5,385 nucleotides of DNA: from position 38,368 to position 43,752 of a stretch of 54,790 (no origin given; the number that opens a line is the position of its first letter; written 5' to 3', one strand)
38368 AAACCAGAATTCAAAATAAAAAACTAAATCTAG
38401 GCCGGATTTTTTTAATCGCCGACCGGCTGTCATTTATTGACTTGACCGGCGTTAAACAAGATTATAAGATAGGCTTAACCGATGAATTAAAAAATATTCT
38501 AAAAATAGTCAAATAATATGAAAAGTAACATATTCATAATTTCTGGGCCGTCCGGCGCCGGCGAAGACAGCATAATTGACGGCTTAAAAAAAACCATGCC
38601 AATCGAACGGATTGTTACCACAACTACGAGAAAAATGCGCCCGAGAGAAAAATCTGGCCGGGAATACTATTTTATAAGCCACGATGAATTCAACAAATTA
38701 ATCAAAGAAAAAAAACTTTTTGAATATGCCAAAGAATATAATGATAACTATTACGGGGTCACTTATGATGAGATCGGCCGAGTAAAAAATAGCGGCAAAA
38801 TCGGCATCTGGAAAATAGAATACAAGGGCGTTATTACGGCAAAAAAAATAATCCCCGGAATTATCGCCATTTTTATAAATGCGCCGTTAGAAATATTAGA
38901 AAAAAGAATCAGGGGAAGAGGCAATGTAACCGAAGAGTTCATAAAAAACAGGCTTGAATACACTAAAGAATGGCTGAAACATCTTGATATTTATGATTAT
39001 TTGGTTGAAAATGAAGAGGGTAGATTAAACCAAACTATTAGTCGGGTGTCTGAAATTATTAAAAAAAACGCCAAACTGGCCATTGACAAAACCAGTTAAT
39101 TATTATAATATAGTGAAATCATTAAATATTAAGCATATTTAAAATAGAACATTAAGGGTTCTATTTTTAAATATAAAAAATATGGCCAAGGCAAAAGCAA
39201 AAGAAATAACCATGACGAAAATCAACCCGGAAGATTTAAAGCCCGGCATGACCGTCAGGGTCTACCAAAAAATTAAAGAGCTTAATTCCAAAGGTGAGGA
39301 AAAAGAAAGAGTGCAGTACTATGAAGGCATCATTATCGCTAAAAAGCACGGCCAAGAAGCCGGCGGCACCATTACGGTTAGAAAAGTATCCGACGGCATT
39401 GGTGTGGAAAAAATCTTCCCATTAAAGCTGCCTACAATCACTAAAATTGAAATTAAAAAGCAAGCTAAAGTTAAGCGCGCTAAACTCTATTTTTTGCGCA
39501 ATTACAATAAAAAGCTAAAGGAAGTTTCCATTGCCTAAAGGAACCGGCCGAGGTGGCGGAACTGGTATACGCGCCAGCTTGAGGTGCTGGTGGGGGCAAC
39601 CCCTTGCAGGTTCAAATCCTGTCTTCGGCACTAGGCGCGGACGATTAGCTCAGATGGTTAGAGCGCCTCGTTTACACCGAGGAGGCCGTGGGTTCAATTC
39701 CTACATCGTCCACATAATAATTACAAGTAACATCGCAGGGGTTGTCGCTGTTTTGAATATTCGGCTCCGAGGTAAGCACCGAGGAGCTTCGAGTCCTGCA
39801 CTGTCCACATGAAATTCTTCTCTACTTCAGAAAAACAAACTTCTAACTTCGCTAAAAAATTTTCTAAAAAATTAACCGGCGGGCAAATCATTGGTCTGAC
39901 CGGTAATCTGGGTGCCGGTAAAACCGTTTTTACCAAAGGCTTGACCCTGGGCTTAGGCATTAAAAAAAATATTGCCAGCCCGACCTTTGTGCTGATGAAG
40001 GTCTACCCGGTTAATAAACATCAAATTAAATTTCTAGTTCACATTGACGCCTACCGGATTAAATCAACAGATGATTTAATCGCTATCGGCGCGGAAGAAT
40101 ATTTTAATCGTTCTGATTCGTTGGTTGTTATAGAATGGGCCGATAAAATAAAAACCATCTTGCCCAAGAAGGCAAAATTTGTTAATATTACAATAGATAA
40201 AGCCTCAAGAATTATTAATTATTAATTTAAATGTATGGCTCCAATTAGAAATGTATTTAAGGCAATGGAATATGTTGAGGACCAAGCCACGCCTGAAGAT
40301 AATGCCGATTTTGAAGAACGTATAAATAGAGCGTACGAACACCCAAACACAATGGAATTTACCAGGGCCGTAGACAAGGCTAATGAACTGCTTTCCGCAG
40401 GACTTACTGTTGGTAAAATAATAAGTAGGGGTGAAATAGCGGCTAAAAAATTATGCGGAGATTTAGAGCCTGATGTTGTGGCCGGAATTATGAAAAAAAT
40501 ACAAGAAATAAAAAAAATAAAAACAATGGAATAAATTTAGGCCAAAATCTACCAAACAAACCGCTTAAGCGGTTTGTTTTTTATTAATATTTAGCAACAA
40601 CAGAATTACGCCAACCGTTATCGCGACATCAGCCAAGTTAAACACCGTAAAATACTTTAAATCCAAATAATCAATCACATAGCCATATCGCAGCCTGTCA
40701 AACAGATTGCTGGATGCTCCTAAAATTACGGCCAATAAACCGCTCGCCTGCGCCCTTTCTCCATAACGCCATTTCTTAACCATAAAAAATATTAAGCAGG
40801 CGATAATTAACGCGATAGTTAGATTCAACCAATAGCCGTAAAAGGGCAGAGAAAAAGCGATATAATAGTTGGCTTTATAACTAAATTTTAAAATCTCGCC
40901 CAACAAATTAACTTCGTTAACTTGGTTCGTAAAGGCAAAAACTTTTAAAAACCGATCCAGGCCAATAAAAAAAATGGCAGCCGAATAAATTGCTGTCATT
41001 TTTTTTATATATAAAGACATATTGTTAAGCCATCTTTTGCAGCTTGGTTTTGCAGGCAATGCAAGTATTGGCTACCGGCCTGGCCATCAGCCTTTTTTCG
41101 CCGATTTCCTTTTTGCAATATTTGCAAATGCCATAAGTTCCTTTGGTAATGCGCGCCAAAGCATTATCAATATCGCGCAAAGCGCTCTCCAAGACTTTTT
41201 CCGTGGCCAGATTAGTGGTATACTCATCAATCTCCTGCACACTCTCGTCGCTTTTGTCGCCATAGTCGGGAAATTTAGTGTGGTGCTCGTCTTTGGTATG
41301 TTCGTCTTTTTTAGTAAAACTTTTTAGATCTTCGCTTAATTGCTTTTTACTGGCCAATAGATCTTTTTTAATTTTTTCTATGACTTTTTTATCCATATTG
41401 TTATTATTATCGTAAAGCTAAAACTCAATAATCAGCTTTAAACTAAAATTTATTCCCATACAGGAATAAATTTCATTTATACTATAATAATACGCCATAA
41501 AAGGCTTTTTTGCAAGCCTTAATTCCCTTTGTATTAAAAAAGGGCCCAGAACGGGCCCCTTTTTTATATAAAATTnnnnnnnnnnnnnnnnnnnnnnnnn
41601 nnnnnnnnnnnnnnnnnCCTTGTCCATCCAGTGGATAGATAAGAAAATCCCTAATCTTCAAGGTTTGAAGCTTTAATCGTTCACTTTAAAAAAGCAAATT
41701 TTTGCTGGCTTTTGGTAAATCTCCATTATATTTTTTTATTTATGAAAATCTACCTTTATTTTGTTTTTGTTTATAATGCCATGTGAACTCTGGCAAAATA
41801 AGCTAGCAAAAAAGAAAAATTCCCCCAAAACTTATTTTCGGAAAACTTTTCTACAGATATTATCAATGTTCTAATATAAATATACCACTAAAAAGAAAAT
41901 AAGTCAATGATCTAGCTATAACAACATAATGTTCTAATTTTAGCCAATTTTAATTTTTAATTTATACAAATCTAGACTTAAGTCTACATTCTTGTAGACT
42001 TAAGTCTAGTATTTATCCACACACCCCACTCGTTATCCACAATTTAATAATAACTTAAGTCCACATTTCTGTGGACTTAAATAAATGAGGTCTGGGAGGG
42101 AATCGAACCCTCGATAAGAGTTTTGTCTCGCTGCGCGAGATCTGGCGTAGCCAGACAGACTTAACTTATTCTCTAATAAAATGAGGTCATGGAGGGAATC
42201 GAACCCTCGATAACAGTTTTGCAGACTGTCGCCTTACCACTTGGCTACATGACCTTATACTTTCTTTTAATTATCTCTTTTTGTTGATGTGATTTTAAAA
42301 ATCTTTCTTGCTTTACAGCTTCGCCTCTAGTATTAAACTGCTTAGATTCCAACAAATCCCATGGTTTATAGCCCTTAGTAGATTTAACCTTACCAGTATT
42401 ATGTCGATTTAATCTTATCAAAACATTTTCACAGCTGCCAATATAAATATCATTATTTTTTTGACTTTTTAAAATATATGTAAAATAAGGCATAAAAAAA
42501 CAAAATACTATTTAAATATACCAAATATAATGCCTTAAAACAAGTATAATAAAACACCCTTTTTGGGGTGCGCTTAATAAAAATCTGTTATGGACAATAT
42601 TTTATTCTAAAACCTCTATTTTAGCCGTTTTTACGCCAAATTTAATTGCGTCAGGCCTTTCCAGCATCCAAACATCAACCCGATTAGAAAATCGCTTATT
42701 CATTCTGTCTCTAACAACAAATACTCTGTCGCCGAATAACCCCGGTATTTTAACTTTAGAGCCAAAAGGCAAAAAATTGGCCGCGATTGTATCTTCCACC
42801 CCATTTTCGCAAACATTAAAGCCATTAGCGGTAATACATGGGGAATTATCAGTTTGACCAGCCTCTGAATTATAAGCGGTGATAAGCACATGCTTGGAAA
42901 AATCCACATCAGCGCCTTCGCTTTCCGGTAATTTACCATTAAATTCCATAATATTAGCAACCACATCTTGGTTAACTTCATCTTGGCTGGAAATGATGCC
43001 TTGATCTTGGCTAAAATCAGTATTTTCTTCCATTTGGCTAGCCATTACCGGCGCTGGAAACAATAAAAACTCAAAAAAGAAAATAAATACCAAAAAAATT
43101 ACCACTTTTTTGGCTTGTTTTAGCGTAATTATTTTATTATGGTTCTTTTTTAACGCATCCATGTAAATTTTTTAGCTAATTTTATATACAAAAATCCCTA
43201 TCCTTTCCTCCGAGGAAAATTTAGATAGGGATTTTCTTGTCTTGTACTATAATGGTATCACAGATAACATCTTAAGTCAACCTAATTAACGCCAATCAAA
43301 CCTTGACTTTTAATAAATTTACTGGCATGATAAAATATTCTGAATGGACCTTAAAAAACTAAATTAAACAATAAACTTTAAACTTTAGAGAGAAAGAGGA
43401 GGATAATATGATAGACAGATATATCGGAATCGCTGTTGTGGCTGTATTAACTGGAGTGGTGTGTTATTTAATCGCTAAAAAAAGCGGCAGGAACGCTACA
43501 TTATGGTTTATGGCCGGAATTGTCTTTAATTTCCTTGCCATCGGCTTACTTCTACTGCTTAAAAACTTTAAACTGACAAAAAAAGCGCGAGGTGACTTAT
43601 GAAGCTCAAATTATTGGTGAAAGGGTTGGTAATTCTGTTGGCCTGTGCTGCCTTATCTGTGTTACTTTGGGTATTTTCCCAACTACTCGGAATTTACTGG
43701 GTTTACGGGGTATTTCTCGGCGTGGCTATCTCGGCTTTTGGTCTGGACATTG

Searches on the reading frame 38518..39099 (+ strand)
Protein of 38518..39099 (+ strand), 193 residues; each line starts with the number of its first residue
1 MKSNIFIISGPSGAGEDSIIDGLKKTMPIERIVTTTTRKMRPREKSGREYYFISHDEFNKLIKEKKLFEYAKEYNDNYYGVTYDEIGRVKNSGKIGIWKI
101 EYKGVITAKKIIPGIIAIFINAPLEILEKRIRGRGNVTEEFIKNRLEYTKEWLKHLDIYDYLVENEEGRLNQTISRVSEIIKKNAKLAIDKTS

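Call 12: search_protein_families(library=pfam, proteins=[window:38518-39099:+], max_evalue=0.001)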
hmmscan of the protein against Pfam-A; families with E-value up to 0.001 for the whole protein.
window:38518-39099:+ (193 aa): 1 family
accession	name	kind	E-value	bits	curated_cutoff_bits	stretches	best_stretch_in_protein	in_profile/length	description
PF00625.27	Guanylate_kin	-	3.5e-35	121.8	25.2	1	4-183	3-181/182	Guanylate kinase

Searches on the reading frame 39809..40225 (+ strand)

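Call 10: search_protein_families(library=pfam, proteins=[window:39809-40225:+], max_evalue=0.001)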
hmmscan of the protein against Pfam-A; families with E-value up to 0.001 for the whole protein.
window:39809-40225:+ (138 aa): 1 family
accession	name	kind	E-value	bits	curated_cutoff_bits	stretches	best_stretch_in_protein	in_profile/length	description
PF02367.23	TsaE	-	9.7e-36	123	26.6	1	6-131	2-120/128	Threonylcarbamoyl adenosine biosynthesis protein TsaE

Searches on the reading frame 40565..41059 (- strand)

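Call 10: search_protein_families(library=pfam, proteins=[window:40565-41059:-], max_evalue=0.001)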
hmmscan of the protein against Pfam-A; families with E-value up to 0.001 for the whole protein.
window:40565-41059:- (164 aa): 1 family
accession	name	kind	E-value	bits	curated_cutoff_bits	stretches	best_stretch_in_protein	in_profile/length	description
PF01252.23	Peptidase_A8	-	2.6e-24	86.5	25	1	28-158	2-140/142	Signal peptidase (SPase) II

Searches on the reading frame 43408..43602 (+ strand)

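Call 72: search_protein_families(library=ncbifam, proteins=[window:43408-43602:+], max_evalue=0.01)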
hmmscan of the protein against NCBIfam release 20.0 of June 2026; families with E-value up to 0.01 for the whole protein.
window:43408-43602:+ (64 aa): 1 family
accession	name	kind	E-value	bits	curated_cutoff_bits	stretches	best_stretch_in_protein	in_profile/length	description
NF007878.0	PRK10582.1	equivalog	0.0073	16.4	144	1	5-49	50-92/109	cytochrome o ubiquinol oxidase subunit IV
